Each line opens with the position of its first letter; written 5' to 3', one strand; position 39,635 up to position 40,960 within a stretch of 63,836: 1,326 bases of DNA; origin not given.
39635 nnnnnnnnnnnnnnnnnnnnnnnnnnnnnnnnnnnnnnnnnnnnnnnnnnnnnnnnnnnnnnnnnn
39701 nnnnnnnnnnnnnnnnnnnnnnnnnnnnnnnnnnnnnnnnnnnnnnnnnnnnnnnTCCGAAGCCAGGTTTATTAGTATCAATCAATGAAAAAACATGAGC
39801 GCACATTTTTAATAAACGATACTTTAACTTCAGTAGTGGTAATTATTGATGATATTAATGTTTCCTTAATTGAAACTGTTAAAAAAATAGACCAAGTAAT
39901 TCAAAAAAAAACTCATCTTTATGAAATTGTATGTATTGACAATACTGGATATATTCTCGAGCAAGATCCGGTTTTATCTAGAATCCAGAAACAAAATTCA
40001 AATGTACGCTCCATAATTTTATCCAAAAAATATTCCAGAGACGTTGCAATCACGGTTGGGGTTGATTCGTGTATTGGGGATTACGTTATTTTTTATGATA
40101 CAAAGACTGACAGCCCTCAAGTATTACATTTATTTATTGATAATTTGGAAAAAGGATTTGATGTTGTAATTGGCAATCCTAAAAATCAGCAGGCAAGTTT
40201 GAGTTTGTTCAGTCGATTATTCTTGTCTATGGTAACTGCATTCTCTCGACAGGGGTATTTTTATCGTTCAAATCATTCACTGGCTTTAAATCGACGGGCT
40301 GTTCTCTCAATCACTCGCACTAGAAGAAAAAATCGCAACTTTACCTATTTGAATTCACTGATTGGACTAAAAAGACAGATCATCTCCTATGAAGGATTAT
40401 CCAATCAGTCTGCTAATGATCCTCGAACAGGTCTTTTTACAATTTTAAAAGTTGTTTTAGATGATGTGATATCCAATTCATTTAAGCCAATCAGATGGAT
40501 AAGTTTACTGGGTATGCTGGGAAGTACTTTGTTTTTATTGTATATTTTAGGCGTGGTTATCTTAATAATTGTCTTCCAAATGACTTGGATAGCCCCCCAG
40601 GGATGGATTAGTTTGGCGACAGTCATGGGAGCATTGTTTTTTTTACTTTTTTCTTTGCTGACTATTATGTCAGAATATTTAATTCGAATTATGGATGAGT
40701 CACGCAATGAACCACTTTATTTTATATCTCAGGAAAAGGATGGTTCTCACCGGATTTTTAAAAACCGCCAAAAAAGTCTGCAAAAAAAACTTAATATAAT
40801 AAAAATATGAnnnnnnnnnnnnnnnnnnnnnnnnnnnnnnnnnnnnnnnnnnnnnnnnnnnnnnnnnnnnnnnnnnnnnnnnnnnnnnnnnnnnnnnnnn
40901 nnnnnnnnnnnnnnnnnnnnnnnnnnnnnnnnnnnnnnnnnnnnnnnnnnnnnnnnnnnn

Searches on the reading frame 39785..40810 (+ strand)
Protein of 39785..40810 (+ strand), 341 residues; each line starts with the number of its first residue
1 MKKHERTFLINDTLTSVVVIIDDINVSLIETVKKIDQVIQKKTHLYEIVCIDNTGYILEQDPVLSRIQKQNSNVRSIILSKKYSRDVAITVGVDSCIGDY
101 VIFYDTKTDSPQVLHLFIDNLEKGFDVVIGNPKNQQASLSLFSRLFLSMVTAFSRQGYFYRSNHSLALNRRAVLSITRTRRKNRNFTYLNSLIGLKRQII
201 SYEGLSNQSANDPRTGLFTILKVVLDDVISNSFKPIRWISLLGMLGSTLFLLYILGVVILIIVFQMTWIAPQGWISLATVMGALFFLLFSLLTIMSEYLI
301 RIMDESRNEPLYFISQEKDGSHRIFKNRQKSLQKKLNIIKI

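Call 7: search_protein_families(library=pfam, proteins=[window:39785-40810:+], max_evalue=0.001)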
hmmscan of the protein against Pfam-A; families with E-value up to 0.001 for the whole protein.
window:39785-40810:+ (341 aa): 1 family
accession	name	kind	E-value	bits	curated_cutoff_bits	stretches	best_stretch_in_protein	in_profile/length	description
PF00535.33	Glycos_transf_2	-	9.6e-05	22.8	23.3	1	35-145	17-128/168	Glycosyl transferase family 2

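Call 31: search_protein_families(library=pfam, proteins=[window:39785-40810:+], max_evalue=5)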
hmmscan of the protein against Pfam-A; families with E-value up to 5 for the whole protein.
window:39785-40810:+ (341 aa): 2 families
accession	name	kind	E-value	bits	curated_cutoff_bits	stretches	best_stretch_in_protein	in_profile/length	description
PF00535.33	Glycos_transf_2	-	9.6e-05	22.8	23.3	1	35-145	17-128/168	Glycosyl transferase family 2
PF07669.17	Eco57I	-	0.044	14.3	25.3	1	117-132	69-82/171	Eco57I restriction-modification methylase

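Call 41: search_solved_structures(query=window:39785-40810:+, max_evalue=0.1)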
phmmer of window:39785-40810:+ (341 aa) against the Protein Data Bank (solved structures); distinct sequences matched with E-value up to 0.1: 7.
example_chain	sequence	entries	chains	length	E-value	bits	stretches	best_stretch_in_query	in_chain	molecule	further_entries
5eke_A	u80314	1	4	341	3e-17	65.8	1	28-315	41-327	Uncharacterized glycosyltransferase sll0501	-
5ekp_C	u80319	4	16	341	4.4e-17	65.3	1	28-315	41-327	Uncharacterized glycosyltransferase sll0501 | Glycosyltransferase sll0501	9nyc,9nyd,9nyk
9nye_A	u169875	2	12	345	4.5e-17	65.2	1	28-315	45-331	Glycosyltransferase sll0501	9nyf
9bhc_C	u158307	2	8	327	1.9e-15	59.9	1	16-316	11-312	Undecaprenyl-phosphate 4-deoxy-4-formamido-L-arabinose transferase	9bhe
8vxh_A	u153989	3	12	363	2.7e-15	59.4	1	16-316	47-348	Undecaprenyl-phosphate 4-deoxy-4-formamido-L-arabinose transferase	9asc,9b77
9hwj_A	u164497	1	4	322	3.6e-15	59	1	15-316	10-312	Undecaprenyl-phosphate 4-deoxy-4-formamido-L-arabinose transferase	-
8et9_A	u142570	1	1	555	0.099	14.8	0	270-333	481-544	OCT2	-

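Call 80: search_protein_families(library=ncbifam, proteins=[window:39785-40810:+], max_evalue=0.01)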
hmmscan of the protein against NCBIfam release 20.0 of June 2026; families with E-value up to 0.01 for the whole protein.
window:39785-40810:+ (341 aa): 2 families
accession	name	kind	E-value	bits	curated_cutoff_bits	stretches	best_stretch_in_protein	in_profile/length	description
NF047588.1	GlcsyltransPgfSStrep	equivalog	6.3e-24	84.7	500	1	26-316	14-304/308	glycosyltransferase PgfS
NF007986.1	PRK10714.1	equivalog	8e-19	67.8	529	1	15-316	8-310/316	undecaprenyl-phosphate 4-deoxy-4-formamido-L-arabinose transferase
